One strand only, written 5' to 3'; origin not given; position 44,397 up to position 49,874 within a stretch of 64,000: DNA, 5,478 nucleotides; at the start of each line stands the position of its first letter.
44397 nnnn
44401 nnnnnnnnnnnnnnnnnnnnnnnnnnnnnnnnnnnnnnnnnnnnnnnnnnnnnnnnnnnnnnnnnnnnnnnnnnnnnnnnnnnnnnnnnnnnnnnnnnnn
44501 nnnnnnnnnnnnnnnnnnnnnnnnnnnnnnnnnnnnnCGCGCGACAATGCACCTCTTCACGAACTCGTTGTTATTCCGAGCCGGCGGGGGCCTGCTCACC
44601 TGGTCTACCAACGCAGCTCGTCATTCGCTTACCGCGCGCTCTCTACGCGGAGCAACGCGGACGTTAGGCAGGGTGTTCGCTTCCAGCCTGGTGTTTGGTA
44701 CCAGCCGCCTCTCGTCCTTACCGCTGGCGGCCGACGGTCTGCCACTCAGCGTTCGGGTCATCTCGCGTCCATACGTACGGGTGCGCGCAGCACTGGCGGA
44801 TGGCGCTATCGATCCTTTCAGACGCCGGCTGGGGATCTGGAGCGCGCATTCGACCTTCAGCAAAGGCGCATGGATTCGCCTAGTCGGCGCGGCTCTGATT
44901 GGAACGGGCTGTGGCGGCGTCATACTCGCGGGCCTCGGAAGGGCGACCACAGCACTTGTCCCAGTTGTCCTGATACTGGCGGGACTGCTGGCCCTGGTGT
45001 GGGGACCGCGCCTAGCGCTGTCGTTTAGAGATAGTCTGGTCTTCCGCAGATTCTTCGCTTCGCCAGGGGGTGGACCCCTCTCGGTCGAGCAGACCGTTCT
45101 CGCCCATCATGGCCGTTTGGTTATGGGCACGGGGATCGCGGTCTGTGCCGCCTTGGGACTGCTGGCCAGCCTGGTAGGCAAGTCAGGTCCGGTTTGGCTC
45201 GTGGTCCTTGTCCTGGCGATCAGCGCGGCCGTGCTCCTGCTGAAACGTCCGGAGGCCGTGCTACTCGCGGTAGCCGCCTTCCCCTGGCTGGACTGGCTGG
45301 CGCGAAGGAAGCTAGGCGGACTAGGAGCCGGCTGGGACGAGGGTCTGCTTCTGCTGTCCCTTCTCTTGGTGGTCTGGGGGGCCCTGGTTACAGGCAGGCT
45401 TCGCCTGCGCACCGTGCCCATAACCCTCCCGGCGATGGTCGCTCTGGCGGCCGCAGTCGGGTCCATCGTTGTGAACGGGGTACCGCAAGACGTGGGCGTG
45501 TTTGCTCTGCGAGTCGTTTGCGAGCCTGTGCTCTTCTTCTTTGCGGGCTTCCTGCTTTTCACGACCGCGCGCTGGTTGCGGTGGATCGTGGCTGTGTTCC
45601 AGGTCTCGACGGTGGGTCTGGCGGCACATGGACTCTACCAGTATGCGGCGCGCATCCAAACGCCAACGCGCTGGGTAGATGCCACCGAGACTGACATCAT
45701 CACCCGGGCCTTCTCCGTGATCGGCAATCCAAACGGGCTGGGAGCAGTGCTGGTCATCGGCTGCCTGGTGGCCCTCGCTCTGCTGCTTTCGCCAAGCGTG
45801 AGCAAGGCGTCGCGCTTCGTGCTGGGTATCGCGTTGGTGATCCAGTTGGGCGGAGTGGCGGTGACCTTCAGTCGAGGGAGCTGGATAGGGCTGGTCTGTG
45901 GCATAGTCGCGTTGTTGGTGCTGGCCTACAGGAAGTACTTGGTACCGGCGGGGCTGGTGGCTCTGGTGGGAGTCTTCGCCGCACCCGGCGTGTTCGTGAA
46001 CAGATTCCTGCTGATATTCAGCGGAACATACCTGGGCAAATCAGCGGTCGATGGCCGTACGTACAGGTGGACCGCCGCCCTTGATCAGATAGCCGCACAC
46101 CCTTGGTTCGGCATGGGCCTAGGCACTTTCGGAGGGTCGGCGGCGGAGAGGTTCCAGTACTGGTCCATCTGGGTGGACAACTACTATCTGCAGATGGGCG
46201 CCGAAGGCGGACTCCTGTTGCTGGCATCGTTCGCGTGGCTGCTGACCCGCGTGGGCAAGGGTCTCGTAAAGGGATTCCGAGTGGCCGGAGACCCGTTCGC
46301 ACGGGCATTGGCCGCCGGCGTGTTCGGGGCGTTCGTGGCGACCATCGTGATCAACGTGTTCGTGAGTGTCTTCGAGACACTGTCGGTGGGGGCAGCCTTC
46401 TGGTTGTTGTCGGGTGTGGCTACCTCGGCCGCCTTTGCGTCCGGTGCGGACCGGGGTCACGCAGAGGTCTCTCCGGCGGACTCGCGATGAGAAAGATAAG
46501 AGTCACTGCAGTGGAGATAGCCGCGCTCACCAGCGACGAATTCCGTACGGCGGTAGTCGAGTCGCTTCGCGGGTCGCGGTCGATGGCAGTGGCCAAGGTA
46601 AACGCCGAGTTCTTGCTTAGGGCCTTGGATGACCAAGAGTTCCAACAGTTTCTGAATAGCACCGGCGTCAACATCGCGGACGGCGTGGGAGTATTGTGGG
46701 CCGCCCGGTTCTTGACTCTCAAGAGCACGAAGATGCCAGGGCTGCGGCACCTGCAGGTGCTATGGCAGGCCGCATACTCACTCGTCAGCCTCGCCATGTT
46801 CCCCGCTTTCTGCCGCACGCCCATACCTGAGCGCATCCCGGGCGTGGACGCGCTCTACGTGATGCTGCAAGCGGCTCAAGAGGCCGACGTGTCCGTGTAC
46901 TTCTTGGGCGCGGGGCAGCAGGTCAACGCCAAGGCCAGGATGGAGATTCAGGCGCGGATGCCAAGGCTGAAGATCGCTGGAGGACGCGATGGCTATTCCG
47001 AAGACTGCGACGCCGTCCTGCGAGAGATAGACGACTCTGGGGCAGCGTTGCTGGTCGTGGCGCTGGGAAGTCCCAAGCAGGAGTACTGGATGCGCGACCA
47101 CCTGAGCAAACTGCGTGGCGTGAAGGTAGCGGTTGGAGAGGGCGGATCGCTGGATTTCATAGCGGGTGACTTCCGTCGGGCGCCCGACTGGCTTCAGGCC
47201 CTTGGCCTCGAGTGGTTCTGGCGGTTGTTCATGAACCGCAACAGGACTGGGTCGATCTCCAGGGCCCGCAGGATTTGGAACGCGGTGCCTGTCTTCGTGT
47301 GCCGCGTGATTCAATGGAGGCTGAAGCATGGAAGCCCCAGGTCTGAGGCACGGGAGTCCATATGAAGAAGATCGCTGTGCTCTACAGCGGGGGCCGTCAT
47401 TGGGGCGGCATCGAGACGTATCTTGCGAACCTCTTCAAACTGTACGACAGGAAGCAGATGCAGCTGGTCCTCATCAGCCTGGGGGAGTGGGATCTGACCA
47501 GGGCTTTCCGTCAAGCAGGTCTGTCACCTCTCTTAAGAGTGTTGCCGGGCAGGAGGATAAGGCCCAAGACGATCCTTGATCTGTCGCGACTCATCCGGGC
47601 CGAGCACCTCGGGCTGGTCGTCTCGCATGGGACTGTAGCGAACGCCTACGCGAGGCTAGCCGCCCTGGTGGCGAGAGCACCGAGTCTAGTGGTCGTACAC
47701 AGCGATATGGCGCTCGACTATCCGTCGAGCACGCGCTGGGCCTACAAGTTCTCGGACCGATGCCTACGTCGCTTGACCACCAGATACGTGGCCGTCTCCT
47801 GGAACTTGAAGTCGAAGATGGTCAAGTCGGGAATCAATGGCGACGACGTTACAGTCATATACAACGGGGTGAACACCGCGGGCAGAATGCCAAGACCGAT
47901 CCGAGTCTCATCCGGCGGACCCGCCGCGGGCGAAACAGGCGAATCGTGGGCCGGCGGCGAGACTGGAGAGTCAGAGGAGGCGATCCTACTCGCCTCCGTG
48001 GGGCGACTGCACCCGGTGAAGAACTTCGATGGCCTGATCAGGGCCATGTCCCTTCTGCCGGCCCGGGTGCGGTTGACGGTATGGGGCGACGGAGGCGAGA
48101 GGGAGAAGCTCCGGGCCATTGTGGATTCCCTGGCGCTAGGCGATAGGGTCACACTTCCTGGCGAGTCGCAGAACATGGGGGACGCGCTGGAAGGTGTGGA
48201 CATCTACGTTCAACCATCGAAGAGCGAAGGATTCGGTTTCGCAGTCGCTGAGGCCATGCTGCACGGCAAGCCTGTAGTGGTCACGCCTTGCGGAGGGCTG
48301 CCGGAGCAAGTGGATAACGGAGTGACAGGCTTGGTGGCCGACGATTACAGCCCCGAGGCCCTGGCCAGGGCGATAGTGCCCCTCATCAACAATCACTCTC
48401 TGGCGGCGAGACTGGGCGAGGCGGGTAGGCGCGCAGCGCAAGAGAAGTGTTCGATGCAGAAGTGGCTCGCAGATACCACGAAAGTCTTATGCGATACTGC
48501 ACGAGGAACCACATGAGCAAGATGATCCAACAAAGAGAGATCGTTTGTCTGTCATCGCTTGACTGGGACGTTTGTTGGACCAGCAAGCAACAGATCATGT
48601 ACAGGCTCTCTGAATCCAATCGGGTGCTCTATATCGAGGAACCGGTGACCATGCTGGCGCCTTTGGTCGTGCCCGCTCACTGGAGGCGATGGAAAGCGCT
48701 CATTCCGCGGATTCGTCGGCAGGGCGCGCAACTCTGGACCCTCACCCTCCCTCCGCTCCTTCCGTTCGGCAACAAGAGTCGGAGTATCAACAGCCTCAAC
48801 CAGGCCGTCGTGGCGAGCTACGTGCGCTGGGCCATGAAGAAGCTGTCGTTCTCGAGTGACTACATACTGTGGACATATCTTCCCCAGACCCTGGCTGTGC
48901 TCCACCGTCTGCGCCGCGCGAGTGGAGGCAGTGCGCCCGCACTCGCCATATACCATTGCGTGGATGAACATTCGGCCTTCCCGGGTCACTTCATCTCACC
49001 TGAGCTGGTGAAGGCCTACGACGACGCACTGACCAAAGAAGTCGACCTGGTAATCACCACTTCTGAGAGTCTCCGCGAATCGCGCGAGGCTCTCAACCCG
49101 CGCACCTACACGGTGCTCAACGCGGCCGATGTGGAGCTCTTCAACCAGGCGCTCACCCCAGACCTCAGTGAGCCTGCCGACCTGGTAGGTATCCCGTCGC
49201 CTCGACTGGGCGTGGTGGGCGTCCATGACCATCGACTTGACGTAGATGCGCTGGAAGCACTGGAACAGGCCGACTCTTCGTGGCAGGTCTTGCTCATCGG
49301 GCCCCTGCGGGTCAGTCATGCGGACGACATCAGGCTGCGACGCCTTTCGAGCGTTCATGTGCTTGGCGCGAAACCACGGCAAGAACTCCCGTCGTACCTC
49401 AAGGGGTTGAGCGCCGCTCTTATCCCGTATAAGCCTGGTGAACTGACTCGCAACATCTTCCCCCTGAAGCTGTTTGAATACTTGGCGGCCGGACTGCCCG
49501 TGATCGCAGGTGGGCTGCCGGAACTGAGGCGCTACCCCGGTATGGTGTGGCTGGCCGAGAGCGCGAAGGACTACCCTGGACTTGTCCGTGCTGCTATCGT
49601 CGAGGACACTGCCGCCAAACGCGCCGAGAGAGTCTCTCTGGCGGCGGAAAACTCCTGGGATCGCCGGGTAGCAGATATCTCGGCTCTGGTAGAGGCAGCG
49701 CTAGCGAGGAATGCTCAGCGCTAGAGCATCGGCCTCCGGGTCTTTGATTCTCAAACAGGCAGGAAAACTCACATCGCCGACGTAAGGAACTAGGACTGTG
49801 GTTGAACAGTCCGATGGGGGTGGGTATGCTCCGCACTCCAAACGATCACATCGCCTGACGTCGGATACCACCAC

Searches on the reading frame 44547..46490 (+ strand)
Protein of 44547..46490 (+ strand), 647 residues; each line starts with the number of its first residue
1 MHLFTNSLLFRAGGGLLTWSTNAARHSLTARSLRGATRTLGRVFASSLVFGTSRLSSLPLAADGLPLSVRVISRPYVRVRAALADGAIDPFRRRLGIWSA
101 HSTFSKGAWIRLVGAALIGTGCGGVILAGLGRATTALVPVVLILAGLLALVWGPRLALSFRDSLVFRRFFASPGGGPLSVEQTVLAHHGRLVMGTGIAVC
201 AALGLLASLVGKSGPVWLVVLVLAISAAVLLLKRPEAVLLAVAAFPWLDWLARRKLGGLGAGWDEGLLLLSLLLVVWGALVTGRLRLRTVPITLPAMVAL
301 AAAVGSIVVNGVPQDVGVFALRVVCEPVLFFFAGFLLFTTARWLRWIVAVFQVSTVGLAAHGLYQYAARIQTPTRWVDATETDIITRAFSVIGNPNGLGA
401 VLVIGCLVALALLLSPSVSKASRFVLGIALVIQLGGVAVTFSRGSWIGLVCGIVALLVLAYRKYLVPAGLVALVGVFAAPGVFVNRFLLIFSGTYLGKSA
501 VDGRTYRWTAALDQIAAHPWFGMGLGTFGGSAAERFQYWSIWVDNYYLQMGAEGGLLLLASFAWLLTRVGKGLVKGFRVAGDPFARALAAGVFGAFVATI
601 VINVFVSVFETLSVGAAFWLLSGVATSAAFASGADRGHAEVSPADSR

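Call 16: search_protein_families(library=pfam, proteins=[window:44547-46490:+], max_evalue=0.001)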
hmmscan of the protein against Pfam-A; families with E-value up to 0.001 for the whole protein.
window:44547-46490:+ (647 aa): 1 family
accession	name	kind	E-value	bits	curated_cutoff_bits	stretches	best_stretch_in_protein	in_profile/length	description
PF04932.20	Wzy_C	-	5.4e-16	59.2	31.7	1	428-562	1-148/149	O-Antigen ligase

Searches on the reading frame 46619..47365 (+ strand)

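Call 16: search_protein_families(library=pfam, proteins=[window:46619-47365:+], max_evalue=0.001)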
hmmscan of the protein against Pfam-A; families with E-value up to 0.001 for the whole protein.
window:46619-47365:+ (248 aa): 1 family
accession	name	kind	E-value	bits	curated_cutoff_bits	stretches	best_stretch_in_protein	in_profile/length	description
PF03808.19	Glyco_tran_WecG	-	3.8e-49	167.2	27.4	1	64-210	17-164/168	Glycosyl transferase WecG/TagA/CpsF family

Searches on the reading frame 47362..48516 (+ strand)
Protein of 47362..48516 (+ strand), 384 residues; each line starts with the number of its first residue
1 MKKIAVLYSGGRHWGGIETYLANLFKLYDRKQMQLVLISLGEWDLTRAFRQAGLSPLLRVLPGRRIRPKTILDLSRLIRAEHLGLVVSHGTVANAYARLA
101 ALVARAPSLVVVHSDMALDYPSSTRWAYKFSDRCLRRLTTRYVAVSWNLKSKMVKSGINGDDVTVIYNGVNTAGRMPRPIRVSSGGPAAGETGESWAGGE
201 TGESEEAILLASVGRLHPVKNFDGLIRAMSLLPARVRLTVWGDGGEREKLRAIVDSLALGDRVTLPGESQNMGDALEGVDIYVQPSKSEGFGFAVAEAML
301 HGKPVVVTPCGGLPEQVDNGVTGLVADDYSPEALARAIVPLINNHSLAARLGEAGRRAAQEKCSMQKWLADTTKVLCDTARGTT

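Call 16: search_protein_families(library=pfam, proteins=[window:47362-48516:+], max_evalue=0.001)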
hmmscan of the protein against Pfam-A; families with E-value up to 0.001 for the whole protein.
window:47362-48516:+ (384 aa): 5 families
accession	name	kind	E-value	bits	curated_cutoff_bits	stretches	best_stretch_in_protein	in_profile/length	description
PF00534.26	Glycos_transf_1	-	8.6e-37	126.7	26.4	1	202-357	10-171/172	Glycosyl transferases group 1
PF13692.12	Glyco_trans_1_4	-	1.2e-32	113.5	27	1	210-344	4-142/142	Glycosyl transferases group 1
PF13439.12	Glyco_transf_4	-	4.2e-19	69.6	28.5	1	14-172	1-168/170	Glycosyltransferase Family 4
PF13579.12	Glyco_trans_4_4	-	2.4e-16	60.9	29.7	1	15-169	1-158/158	Glycosyl transferase 4-like domain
PF20706.3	GT4-conflict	-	4e-08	33.1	26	1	212-340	202-335/385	Family 4 Glycosyltransferase in conflict systems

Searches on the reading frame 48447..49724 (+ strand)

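Call 16: search_protein_families(library=pfam, proteins=[window:48447-49724:+], max_evalue=0.001)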
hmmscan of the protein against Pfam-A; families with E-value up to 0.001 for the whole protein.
window:48447-49724:+ (425 aa): 2 families
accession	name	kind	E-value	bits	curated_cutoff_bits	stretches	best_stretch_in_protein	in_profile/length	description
PF13692.12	Glyco_trans_1_4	-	4.3e-08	34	27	1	266-358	21-112/142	Glycosyl transferases group 1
PF00534.26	Glycos_transf_1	-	5e-05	23.3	26.4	1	267-355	35-122/172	Glycosyl transferases group 1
